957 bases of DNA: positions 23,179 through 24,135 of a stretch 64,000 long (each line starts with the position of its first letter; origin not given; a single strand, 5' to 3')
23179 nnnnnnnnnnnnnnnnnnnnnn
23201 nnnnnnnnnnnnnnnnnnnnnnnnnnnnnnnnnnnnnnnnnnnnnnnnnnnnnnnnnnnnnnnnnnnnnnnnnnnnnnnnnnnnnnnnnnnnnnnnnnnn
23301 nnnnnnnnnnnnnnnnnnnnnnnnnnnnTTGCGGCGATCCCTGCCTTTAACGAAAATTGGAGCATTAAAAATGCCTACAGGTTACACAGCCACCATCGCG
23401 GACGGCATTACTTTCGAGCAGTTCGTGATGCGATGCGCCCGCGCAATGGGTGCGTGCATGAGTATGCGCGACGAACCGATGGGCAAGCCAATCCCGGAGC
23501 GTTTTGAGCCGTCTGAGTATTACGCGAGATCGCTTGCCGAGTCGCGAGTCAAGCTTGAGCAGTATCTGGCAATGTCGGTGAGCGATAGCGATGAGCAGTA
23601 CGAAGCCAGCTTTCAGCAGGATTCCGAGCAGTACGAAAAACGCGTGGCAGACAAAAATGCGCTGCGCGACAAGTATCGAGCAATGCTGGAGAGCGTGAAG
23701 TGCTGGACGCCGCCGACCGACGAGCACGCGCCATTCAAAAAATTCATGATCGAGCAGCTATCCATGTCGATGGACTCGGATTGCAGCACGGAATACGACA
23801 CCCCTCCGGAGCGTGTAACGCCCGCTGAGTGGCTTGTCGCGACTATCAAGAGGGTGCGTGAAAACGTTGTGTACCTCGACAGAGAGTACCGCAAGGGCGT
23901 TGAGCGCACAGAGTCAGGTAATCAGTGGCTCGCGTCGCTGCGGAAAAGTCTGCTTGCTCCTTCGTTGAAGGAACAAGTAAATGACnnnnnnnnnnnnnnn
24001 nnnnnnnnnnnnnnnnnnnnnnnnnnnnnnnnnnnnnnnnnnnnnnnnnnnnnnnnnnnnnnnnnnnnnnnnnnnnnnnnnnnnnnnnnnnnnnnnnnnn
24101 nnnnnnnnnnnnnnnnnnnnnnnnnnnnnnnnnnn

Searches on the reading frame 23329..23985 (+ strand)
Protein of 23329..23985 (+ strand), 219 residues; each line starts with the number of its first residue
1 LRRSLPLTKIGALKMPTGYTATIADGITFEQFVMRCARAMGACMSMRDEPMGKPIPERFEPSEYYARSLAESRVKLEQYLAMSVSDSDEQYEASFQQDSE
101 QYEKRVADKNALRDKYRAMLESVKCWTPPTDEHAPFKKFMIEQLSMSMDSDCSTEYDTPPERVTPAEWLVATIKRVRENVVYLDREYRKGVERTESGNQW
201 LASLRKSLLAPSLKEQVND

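Call 15: search_protein_families(library=pfam, proteins=[window:23329-23985:+], max_evalue=0.01)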
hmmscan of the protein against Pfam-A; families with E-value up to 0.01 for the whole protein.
window:23329-23985:+ (219 aa): 0 families

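Call 43: search_protein_families(library=phrogs, proteins=[window:23329-23985:+], max_evalue=0.01)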
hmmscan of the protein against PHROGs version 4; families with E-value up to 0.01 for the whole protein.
window:23329-23985:+ (219 aa): 1 family
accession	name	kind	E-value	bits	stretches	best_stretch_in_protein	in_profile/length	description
phrog_8905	-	unknown function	1.3e-39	137.1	1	15-208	1-210/215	-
